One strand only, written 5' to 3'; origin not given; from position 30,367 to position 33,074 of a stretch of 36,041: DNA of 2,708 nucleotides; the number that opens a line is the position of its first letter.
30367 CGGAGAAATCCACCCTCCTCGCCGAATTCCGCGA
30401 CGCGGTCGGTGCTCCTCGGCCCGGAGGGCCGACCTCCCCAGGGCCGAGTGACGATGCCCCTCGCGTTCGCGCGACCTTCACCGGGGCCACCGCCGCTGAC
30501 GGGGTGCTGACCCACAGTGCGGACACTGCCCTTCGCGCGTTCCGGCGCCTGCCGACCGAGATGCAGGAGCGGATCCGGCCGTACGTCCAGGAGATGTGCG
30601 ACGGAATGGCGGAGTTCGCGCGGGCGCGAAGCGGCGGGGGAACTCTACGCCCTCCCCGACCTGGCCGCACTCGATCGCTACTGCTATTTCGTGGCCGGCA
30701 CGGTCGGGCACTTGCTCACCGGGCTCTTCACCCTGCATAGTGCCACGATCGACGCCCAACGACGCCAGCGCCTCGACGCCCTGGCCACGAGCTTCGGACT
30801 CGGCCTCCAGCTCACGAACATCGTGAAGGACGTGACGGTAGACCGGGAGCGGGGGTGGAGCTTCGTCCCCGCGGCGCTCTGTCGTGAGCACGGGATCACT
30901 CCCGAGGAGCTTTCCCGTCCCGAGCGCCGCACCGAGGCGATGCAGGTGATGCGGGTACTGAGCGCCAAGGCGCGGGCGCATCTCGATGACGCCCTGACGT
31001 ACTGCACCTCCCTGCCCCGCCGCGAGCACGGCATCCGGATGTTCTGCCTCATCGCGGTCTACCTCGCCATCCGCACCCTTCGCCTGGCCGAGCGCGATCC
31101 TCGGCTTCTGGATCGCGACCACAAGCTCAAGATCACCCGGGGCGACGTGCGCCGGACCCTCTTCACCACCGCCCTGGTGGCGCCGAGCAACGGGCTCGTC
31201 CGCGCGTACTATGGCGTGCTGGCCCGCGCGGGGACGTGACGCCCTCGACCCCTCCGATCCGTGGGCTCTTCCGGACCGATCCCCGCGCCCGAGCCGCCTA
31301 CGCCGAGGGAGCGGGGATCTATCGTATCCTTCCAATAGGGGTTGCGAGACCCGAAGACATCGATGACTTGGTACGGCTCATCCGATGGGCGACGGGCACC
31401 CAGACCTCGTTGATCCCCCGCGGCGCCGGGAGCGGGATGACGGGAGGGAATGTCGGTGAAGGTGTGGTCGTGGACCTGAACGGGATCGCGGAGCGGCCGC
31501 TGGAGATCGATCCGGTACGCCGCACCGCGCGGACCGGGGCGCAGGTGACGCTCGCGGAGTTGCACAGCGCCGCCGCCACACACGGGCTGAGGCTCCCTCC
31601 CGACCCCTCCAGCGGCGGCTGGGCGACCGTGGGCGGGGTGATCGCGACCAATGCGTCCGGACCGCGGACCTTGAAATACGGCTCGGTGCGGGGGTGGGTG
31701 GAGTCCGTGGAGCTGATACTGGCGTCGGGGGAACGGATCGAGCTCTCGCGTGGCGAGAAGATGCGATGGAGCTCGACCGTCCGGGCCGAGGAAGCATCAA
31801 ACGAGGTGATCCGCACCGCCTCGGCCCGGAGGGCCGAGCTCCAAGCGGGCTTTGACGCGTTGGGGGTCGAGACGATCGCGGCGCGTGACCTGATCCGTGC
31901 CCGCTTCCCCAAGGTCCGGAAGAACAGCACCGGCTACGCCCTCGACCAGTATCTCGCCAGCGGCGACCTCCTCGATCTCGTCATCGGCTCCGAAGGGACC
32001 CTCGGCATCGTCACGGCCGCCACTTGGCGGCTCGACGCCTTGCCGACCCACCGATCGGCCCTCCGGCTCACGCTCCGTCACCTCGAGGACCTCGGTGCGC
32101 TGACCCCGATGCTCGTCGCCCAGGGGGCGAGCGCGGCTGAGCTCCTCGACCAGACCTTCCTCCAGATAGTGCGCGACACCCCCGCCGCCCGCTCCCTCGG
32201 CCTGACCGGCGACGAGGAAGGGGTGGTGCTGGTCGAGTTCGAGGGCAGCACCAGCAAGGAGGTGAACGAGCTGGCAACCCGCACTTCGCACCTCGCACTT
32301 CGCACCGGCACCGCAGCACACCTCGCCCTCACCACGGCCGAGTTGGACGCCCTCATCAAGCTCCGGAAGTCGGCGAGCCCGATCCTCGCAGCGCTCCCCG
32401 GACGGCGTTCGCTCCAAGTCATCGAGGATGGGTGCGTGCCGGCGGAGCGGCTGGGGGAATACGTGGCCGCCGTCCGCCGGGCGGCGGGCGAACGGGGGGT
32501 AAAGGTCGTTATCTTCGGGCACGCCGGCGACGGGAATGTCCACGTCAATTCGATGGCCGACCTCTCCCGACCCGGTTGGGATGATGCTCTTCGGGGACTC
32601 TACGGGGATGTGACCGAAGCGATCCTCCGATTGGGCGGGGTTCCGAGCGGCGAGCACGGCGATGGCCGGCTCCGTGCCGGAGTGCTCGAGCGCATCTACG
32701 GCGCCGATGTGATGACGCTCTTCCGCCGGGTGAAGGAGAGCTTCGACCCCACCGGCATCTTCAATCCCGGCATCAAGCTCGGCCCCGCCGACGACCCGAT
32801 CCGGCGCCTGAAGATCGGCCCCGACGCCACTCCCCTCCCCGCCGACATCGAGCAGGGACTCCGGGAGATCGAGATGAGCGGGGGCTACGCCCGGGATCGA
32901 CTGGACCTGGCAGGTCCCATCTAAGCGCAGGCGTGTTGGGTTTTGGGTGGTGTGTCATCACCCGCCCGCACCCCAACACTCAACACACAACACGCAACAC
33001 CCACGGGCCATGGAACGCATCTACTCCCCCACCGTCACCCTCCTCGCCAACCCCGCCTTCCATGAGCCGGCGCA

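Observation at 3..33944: Thirteen gene-boundary arrays of locus-specific tandem heptanucleotides, ten arranged as inverted pairs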

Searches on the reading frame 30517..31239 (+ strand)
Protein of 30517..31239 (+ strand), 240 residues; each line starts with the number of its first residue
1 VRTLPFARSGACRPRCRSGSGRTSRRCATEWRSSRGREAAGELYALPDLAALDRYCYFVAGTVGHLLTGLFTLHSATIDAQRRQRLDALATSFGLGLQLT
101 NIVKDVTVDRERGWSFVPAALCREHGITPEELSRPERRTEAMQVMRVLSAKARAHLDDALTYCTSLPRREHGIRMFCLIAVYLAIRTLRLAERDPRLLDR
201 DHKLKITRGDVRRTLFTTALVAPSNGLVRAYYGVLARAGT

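Call 8: search_protein_families(library=pfam, proteins=[window:30517-31239:+])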
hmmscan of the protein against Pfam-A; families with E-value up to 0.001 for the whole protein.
window:30517-31239:+ (240 aa): 2 families
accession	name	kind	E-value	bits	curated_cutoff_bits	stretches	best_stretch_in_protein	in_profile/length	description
PF00494.24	SQS_PSY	-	2.7e-34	119.5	26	1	37-208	98-261/263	Squalene/phytoene synthase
PF12625.12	Arabinose_bd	-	0.00015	22.4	27.6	1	118-182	4-70/185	Arabinose-binding domain of AraC transcription regulator, N-term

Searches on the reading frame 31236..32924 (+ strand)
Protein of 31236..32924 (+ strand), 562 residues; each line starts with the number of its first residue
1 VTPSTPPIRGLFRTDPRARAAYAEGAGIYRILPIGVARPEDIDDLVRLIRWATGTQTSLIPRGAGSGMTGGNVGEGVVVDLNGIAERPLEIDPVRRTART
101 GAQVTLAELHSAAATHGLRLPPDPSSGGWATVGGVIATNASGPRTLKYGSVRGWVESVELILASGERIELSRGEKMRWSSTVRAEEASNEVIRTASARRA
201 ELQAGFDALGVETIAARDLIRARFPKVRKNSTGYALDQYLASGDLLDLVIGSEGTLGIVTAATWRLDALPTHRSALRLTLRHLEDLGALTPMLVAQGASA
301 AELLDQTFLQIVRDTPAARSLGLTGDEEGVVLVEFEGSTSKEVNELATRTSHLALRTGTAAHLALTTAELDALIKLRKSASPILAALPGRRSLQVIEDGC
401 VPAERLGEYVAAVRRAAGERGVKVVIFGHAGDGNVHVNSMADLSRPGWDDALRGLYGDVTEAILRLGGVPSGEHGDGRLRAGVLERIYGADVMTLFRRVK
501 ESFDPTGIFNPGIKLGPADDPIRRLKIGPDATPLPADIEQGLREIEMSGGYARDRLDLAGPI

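Call 8: search_protein_families(library=pfam, proteins=[window:31236-32924:+])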
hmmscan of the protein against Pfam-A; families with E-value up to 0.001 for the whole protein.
window:31236-32924:+ (562 aa): 2 families
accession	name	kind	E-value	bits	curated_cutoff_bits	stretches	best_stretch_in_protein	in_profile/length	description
PF02913.24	FAD-oxidase_C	-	1.9e-50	172.3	21.2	1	270-512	2-246/248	FAD linked oxidases, C-terminal domain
PF01565.28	FAD_binding_4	-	2.4e-34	118.5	26.4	1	33-171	1-139/139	FAD binding domain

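Call 50: search_solved_structures(query=window:31236-32921:+, show_alignments=2, max_evalue=1e-10)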
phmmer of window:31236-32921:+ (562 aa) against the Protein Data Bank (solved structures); distinct sequences matched with E-value up to 1e-10: 9.
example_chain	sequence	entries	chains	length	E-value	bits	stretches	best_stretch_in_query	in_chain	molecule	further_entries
9qgz_A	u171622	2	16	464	1.8e-45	158.9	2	14-172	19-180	Glycolate oxidase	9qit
7qh2_C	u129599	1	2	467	7.9e-41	143.6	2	232-511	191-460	Lactate dehydrogenase (NAD(+),ferredoxin) subunit LctD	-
3pm9_A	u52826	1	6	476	1.8e-33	119.3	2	243-512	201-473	Putative oxidoreductase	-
8jdc_A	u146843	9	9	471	6.9e-29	104.2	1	241-513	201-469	Probable D-lactate dehydrogenase, mitochondrial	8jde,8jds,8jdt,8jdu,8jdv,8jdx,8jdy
8jdb_A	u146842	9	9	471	1.8e-27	99.5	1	241-513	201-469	Probable D-lactate dehydrogenase, mitochondrial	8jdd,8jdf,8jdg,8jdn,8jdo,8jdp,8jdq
6lpn_A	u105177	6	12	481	9.9e-26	93.7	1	243-512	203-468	D-2-hydroxyglutarate dehydrogenase, mitochondrial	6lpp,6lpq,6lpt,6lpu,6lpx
4bby_A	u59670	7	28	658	1.7e-11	46.7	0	27-175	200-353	ALKYLDIHYDROXYACETONEPHOSPHATE SYNTHASE, PEROXISOMAL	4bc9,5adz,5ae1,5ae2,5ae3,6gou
4bca_A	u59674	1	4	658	1.7e-11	46.7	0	27-175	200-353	ALKYLDIHYDROXYACETONEPHOSPHATE SYNTHASE, PEROXISOMAL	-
4bc7_A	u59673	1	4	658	1.8e-11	46.7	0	27-175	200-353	ALKYLDIHYDROXYACETONEPHOSPHATE SYNTHASE, PEROXISOMAL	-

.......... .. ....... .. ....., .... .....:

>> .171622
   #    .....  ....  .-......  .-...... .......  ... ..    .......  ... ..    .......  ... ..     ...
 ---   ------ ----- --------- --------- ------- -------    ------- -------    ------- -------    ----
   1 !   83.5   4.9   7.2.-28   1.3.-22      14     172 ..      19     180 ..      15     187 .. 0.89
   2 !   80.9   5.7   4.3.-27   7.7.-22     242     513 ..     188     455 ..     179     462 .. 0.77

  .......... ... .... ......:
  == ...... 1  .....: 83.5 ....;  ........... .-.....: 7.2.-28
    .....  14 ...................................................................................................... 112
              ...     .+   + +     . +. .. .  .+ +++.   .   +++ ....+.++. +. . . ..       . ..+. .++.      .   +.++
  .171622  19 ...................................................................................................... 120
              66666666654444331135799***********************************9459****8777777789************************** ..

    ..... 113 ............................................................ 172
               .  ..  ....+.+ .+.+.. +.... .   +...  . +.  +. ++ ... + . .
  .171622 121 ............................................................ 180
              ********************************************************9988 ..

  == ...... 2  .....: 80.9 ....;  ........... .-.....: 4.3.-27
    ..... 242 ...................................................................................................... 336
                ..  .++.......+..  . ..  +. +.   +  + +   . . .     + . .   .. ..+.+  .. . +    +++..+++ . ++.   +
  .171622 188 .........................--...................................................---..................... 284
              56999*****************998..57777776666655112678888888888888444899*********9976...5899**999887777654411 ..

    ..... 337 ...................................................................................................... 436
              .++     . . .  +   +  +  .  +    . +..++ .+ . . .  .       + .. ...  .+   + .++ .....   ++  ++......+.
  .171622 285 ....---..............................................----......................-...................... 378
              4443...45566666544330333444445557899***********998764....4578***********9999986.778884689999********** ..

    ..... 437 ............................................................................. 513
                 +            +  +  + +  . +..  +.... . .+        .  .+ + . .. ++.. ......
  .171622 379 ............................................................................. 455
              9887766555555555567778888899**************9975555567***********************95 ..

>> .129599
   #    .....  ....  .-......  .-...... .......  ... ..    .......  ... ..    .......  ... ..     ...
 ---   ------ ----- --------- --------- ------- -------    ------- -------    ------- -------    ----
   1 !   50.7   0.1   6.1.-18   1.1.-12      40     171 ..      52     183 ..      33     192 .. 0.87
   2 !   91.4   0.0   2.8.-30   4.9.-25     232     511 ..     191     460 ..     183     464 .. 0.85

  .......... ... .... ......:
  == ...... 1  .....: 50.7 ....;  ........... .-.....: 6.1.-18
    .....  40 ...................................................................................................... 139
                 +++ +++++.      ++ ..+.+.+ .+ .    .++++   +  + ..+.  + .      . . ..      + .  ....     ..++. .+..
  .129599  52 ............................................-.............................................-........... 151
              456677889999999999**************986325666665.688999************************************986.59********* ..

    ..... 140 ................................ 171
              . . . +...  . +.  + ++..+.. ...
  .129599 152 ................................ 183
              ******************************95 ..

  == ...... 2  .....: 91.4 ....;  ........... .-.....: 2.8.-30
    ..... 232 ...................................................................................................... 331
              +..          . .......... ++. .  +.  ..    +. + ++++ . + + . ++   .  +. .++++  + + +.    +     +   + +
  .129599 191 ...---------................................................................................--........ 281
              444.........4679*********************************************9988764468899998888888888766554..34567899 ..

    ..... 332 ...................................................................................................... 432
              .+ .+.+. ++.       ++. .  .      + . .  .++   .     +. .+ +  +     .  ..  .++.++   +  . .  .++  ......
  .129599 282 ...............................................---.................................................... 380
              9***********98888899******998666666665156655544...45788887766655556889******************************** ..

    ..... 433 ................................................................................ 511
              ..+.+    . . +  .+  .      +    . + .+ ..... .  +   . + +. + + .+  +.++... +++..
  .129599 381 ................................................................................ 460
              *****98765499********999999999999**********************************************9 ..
